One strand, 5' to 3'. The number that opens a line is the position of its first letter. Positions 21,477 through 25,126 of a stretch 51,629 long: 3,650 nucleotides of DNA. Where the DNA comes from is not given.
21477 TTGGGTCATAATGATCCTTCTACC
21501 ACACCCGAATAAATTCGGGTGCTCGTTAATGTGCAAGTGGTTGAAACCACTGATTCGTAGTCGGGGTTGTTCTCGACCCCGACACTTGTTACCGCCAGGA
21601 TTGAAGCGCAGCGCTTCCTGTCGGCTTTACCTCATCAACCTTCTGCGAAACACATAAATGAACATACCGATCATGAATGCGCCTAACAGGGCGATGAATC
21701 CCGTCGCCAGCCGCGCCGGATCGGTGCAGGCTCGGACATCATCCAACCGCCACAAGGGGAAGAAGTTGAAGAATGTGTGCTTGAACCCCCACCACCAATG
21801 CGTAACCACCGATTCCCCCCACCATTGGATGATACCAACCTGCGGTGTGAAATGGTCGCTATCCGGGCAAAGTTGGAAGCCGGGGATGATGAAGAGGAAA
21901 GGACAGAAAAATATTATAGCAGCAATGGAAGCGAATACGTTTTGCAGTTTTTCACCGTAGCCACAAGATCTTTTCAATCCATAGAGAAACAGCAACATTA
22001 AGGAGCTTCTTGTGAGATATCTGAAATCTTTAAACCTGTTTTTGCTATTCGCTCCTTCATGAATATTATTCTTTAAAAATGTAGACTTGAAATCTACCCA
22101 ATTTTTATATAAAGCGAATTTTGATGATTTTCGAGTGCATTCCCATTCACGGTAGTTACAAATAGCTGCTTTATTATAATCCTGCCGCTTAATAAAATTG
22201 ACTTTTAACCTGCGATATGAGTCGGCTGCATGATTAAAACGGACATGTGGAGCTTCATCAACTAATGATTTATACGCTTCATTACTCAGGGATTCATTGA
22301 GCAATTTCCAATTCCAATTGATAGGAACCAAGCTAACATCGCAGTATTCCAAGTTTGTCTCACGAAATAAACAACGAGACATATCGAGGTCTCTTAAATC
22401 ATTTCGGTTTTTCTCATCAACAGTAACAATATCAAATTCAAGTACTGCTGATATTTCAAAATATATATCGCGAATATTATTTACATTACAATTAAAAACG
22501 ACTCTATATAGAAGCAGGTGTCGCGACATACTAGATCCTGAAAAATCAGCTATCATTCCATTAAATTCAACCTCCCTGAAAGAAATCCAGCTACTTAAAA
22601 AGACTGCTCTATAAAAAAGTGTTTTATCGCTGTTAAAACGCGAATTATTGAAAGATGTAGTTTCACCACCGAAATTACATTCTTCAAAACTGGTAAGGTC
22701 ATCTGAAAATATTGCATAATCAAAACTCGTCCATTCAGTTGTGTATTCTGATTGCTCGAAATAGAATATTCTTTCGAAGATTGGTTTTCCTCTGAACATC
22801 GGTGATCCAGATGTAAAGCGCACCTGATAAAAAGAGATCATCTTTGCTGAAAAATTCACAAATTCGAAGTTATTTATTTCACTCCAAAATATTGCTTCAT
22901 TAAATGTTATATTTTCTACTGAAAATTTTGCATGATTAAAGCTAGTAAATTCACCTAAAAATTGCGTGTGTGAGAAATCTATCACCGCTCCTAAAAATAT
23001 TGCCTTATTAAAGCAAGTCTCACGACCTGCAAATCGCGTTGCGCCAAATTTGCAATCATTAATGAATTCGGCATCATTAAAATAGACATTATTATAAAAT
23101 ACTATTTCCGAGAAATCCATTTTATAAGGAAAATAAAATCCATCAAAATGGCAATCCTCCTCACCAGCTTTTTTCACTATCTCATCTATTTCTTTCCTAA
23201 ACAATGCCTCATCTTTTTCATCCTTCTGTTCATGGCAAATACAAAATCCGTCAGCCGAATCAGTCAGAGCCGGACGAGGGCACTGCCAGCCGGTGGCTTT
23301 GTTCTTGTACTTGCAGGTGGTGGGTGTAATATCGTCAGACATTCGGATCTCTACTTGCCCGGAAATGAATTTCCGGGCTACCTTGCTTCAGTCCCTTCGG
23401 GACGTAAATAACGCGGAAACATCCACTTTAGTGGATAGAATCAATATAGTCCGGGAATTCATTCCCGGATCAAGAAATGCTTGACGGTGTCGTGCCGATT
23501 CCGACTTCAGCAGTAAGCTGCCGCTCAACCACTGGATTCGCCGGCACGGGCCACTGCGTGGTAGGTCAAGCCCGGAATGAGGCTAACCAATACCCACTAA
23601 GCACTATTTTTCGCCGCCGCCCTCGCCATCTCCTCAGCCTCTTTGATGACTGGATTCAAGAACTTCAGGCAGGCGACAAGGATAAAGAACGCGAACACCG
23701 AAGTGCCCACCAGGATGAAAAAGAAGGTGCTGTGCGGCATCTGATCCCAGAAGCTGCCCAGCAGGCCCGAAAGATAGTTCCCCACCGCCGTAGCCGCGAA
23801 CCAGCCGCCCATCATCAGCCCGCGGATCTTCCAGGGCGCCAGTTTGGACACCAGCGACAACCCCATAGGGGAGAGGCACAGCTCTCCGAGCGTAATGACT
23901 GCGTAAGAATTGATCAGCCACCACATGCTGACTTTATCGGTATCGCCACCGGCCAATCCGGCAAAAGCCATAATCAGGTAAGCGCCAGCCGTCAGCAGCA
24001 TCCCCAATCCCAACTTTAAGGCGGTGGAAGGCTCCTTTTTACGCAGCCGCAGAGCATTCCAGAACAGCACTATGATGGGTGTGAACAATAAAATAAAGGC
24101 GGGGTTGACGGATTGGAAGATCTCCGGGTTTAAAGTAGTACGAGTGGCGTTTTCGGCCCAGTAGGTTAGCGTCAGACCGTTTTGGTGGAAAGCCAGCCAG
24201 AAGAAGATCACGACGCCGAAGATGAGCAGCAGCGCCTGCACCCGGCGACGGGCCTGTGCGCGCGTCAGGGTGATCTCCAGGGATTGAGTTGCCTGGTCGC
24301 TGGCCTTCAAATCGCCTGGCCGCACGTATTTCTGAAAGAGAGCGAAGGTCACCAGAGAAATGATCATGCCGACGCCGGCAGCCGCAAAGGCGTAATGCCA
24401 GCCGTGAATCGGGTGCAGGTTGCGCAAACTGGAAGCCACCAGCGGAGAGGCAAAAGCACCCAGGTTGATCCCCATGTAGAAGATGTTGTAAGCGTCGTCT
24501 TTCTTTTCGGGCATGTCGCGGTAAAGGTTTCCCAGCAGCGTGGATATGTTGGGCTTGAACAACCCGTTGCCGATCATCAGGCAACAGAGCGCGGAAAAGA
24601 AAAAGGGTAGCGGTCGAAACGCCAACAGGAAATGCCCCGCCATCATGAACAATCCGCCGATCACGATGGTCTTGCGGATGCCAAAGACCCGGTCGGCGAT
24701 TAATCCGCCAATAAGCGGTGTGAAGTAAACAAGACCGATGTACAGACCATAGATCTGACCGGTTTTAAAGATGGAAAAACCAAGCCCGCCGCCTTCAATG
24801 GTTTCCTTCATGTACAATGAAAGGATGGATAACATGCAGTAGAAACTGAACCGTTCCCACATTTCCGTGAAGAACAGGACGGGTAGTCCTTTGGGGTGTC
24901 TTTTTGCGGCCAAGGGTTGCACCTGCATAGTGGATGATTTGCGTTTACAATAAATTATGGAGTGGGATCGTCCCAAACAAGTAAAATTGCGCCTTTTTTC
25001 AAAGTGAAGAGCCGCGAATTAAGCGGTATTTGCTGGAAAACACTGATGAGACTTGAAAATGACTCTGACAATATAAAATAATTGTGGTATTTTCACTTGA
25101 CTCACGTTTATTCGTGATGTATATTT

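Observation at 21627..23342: Pentapeptide-repeat membrane protein whose repeat core is a sharply AT-rich compositional island within an otherwise GC-normal gene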

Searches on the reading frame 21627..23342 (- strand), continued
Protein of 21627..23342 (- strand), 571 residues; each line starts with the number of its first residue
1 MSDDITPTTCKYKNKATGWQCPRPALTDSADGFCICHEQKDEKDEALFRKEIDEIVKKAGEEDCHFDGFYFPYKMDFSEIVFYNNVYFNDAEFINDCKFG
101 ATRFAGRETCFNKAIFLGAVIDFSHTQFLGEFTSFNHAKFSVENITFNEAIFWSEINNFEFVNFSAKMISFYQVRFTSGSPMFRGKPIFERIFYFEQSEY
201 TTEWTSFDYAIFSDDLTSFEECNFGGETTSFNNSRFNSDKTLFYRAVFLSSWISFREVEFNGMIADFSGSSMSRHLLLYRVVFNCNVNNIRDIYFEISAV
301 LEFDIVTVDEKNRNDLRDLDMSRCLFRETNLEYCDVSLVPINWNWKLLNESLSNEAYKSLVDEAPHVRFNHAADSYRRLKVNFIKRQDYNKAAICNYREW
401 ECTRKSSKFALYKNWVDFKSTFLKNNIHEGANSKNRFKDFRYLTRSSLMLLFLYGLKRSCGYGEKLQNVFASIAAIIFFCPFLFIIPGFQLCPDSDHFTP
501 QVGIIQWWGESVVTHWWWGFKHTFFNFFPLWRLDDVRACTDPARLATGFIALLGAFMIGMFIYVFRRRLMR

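Call 44: list_cluster_members(proteins=[P0001, P0002, P0003])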
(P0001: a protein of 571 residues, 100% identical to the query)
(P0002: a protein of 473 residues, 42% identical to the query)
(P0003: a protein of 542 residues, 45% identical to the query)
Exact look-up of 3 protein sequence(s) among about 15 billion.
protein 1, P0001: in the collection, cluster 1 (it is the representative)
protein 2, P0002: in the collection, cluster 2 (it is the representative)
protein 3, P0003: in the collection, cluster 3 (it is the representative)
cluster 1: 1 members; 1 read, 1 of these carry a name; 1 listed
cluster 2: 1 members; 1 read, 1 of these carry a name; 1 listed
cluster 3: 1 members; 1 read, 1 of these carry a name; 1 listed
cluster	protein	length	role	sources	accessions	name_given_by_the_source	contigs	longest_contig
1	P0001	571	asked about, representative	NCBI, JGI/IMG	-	uncharacterized protein YjbI with pentapeptide repeats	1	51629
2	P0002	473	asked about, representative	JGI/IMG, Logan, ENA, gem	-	uncharacterized protein YjbI with pentapeptide repeats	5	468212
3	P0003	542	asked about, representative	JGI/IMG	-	uncharacterized protein YjbI with pentapeptide repeats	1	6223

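Call 47: predict_structure(alignment_id=A3)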
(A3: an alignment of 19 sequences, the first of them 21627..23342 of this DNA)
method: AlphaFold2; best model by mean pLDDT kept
length: 571 residues; sequences in the alignment: 19
mean_pLDDT: 86.2   pTM: 0.72
mean pLDDT of the five models: 86.2, 84.8, 83.8, 82.1, 81.7
residues with pLDDT >= 90: 286; 70-90: 207; 50-70: 69; < 50: 9
segments of 3 or more residues with pLDDT < 50: none
pLDDT, mean of each block of 10 residues (from residue 1): 67 92 93 95 95 94 96 97 97 98 97 97 97 97 97 95 97 87 55 92 97 95 96 97 95 96 93 94 90 88 87 77 87 73 77 85 87 91 87 88 87 83 74 60 62 59 64 87 86 69 76 89 84 74 89 88 75 52
secondary structure, 60 per line:
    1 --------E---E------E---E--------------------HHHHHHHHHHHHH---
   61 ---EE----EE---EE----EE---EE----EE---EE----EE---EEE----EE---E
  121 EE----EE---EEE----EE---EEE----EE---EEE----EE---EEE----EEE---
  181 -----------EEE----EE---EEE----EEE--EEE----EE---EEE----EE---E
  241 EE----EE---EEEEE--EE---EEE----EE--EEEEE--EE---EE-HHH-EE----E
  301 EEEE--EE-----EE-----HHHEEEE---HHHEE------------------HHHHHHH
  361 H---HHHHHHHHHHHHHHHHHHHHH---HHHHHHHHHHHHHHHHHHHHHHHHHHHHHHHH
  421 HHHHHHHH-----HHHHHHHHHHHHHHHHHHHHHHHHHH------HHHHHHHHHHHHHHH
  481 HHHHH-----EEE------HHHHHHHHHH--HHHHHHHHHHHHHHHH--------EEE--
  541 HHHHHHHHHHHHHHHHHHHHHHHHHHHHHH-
elements in order: H45-57 E108-110 E120-122 E132-134 E144-146 E156-158 E168-170 E175-177 E192-194 E204-206 E211-213 E216-218 E228-230 E240-242 E252-256 E264-266 E275-279 E300-304 E324-327 H354-361 H365-385 H389-428 H434-459 H466-485 E491-493 H500-509 H512-527 E536-538 H541-570

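Call 49: fold_search(model_id=the predicted structure, library=pdb)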
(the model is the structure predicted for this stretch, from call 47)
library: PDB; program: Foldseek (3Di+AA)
matches with E <= 10: 120; with E <= 0.001: 1
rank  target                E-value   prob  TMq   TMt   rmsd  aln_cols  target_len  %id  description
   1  9nyi_A                2.9e-04  1.00  0.20  0.30  13.4       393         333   12  Structure of HalA in complex with oligodeoxyadenylate (released 2025-05-07)
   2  2a79_B                2.9e-01  0.54  0.12  0.22  15.1       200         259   12  Mammalian Shaker Kv1.2 potassium channel- beta subunit complex (released 2005-07-12)
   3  8xfs_A                8.0e-01  0.04  0.11  0.10  23.4       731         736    8  LGR4-RSPO2-ZNRF3 RING domain (1:2:2) (released 2024-12-04)
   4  9con_A                9.2e-01  0.35  0.12  0.18  14.3       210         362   12  Human Kv1.3-H451V with A0194009G09 nanobodies conformation 1 (released 2026-01-28)
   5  7sit_B                1.1e+00  0.21  0.12  0.19  18.9       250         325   11  Crystal structure of Voltage gated potassium ion channel, Kv 1.2 chimera-3m (released 2022-05-04)
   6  5awf_E                1.3e+00  0.05  0.13  0.16  13.2       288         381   12  Crystal structure of SufB-SufC-SufD complex from Escherichia coli (released 2015-11-11)
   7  2zd9_D                1.4e+00  0.33  0.13  0.29  19.8       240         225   12  Structure of a Bacterial Cyclic-Nucleotide Regulated Ion Channel (released 2008-12-02)
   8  7ukf_A                1.7e+00  0.25  0.12  0.23  15.4       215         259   12  Human Kv4.2-KChIP2 channel complex in a putative resting state, transmembrane region (released 2022-06-29)
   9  4mxn_B                1.7e+00  0.01  0.07  0.11  16.0       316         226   10  Crystal structure of a putative glycosyl hydrolase (PARMER_00599) from Parabacteroides merdae ATCC 43184 at 1.95 A res (released 2013-10-23)
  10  2zd9_B                1.7e+00  0.33  0.13  0.29  17.6       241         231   11  Structure of a Bacterial Cyclic-Nucleotide Regulated Ion Channel (released 2008-12-02)
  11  3beh_A                1.7e+00  0.28  0.14  0.31  19.6       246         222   11  Structure of a Bacterial Cyclic Nucleotide Regulated Ion Channel (released 2008-01-15)
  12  9clv_A                1.7e+00  0.15  0.12  0.18  18.3       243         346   12  Human Kv1.3 mutant-P424G (released 2026-01-28)
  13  4h33                  1.9e+00  0.91  0.12  0.63   4.7       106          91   14  Crystal structure of a voltage-gated K+ channel pore module in a closed state in lipid membranes, tetragonal crystal for (released 2012-11-07)
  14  8vc3_B                2.1e+00  0.15  0.12  0.23  17.8       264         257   11  Voltage gated potassium ion channel Kv1.2 in complex with DTx (released 2024-07-10)
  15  1idj_A                2.1e+00  0.04  0.10  0.14  13.6       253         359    8  PECTIN LYASE A (released 1997-10-15)
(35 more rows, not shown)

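Call 53: search_solved_structures(query=window:21627-23342:-, max_evalue=10, show_alignments=2)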
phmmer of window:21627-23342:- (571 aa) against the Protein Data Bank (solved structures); distinct sequences matched with E-value up to 10: 0.

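Call 54: find_encoding_contigs(protein=P0005, flank=5000, max_places=2)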
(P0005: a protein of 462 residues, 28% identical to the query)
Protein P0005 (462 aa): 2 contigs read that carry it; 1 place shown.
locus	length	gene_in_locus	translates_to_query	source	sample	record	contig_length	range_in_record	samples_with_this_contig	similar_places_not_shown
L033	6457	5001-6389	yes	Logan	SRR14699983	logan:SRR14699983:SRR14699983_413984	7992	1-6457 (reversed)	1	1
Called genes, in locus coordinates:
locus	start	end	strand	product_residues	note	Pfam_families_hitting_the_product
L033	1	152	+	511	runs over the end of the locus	PF01875:Memo, PF02900:LigB (faint), PF01871:AMMECR1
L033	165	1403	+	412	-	PF01551:Peptidase_M23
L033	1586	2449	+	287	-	PF14520:HHH_5, PF02481:DNA_processg_A, PF18306:LDcluster4 (weak)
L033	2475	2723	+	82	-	-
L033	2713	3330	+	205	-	PF01205:Impact_N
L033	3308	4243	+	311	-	PF00294:PfkB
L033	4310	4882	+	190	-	PF01569:PAP2, PF14378:PAP2_3 (weak)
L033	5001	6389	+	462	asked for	PF13576:Pentapeptide_3 (faint), PF00805:Pentapeptide (faint)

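Call 55: find_encoding_contigs(protein=P0008, flank=5000, max_places=2)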
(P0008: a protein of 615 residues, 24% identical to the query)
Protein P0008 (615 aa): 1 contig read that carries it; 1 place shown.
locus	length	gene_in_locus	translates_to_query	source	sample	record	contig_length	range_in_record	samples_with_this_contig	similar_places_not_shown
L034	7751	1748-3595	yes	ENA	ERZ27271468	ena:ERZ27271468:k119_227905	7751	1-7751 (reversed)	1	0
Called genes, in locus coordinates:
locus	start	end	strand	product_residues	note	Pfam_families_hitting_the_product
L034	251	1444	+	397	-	PF03951:Gln-synt_N, PF00120:Gln-synt_C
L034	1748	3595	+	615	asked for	PF23894:LD_SV2 (faint), PF00805:Pentapeptide (faint), PF13576:Pentapeptide_3, PF13599:Pentapeptide_4 (weak), PF13576:Pentapeptide_3, PF07885:Ion_trans_2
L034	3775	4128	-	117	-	PF13412:HTH_24 (faint), PF01022:HTH_5, PF09339:HTH_IclR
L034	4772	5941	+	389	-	-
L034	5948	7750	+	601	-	?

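Call 56: find_encoding_contigs(protein=P0013, flank=5000, max_places=2)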
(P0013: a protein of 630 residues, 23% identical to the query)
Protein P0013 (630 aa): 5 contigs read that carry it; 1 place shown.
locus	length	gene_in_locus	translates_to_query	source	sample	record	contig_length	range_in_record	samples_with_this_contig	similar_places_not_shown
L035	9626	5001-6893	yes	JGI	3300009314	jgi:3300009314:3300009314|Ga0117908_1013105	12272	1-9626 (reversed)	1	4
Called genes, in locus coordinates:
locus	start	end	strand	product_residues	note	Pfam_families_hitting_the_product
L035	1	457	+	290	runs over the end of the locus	PF13513:HEAT_EZ (faint), PF00514:Arm (faint), PF02985:HEAT (faint), PF13646:HEAT_2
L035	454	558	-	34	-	-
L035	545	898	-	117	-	PF01934:HepT-like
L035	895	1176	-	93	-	PF01909:NTP_transf_2, PF18765:Polbeta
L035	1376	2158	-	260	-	-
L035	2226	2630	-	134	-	PF08899:DUF1844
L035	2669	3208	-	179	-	PF14369:Zn_ribbon_19 (faint), PF13453:Zn_ribbon_TFIIB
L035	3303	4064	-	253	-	PF00977:His_biosynth (weak)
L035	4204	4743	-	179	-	PF00009:GTP_EFTU (weak), PF00025:Arf, PF00071:Ras, PF08477:Roc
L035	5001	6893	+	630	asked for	PF13576:Pentapeptide_3, PF13599:Pentapeptide_4 (weak), PF13576:Pentapeptide_3 (weak), PF07885:Ion_trans_2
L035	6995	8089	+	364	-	-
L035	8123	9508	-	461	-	PF00999:Na_H_Exchanger, PF02254:TrkA_N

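Call 57: find_encoding_contigs(protein=P0015, flank=5000, max_places=1)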
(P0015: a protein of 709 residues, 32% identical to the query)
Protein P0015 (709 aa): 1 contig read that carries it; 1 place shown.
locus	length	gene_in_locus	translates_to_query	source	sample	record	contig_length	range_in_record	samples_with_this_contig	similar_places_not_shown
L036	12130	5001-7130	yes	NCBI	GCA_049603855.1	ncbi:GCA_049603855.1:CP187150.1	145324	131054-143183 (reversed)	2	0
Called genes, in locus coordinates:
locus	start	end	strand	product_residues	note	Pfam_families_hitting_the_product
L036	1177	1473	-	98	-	-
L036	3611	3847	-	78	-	PF04703:FaeA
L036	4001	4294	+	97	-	-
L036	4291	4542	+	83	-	-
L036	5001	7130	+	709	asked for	PF13576:Pentapeptide_3, PF13599:Pentapeptide_4 (weak), PF00805:Pentapeptide (weak), PF07885:Ion_trans_2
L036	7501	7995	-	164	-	-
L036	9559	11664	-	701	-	PF14551:MCM_N (weak), PF17207:MCM_OB, PF00493:MCM, PF17855:MCM_lid, PF21120:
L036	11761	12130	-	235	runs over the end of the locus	-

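Call 73: find_related_loci(query=A2, collection=viral_contigs, flank=3000)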
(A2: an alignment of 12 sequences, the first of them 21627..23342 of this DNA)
Query A2 (571 aa) in viral_contigs; peptide patterns used: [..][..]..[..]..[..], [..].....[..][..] (x = any residue, [..] = any of these).
63 stretches matched a pattern, but none encodes a relative of the query by tblastn (E <= 1e-3).

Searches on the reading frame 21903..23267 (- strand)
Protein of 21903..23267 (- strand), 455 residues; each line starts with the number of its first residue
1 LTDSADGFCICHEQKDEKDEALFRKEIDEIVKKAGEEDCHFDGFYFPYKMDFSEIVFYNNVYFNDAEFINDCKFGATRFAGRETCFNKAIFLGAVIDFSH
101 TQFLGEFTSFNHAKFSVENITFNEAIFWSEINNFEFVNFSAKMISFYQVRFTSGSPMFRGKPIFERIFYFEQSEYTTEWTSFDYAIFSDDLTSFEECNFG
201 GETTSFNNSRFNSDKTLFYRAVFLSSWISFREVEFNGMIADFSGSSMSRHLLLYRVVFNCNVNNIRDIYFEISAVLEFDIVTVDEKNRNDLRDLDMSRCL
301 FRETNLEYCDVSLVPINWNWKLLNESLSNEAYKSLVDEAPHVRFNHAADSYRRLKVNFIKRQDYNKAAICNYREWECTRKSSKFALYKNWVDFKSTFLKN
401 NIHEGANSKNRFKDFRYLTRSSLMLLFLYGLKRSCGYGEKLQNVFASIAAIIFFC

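Call 67: search_protein_representatives(protein=window:21903-23267:-)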
Query: 455 residues. Proteins with E-value up to 0.001 (for the whole library): 866; up to 1e-10: 162; up to 1e-30: 5. The best 150 are listed.
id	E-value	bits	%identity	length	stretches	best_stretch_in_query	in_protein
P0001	0.0e+00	1037.8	100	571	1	1-455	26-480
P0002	3.2e-75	270.0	47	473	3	180-384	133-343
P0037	4.4e-63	230.0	43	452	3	1-134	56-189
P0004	1.0e-53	199.2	42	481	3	1-115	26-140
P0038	6.6e-37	143.8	38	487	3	1-224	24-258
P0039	4.6e-30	121.2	31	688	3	108-387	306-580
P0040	1.5e-29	119.6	34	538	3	3-243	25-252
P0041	3.8e-23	98.4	31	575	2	35-276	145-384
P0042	1.0e-22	97.0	33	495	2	51-236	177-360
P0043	2.1e-22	95.9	33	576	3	72-249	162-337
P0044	4.3e-22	94.9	35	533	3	79-245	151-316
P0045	9.8e-22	93.8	39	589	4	2-164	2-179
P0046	2.6e-21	92.3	35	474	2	32-223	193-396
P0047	6.1e-21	91.1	31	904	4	72-246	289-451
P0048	6.8e-21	91.0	35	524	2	5-231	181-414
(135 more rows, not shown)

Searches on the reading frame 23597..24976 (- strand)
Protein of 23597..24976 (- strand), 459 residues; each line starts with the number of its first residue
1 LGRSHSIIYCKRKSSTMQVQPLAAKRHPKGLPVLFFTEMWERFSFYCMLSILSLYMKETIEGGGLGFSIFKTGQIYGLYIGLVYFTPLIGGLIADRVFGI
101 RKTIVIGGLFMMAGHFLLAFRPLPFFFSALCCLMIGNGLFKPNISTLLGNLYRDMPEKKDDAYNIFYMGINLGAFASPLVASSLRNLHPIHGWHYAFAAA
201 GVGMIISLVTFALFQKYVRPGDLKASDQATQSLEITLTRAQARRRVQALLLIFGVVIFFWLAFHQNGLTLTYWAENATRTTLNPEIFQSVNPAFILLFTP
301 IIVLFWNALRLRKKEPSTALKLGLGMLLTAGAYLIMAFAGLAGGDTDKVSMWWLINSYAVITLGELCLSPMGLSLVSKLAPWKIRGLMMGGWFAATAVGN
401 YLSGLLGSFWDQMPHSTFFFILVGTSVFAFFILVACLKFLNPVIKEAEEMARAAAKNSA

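Call 4: search_protein_families(library=pfam, proteins=[window:23597-24976:-], max_evalue=0.01)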
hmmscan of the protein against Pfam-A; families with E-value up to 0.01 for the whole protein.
window:23597-24976:- (459 aa): 2 families
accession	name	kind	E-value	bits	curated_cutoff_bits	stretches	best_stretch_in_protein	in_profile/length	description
PF00854.27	PTR2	-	1.4e-62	212.3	27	2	235-414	190-383/392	POT family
PF07690.21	MFS_1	-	5.7e-25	88.4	33.4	2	42-381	9-324/347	Major Facilitator Superfamily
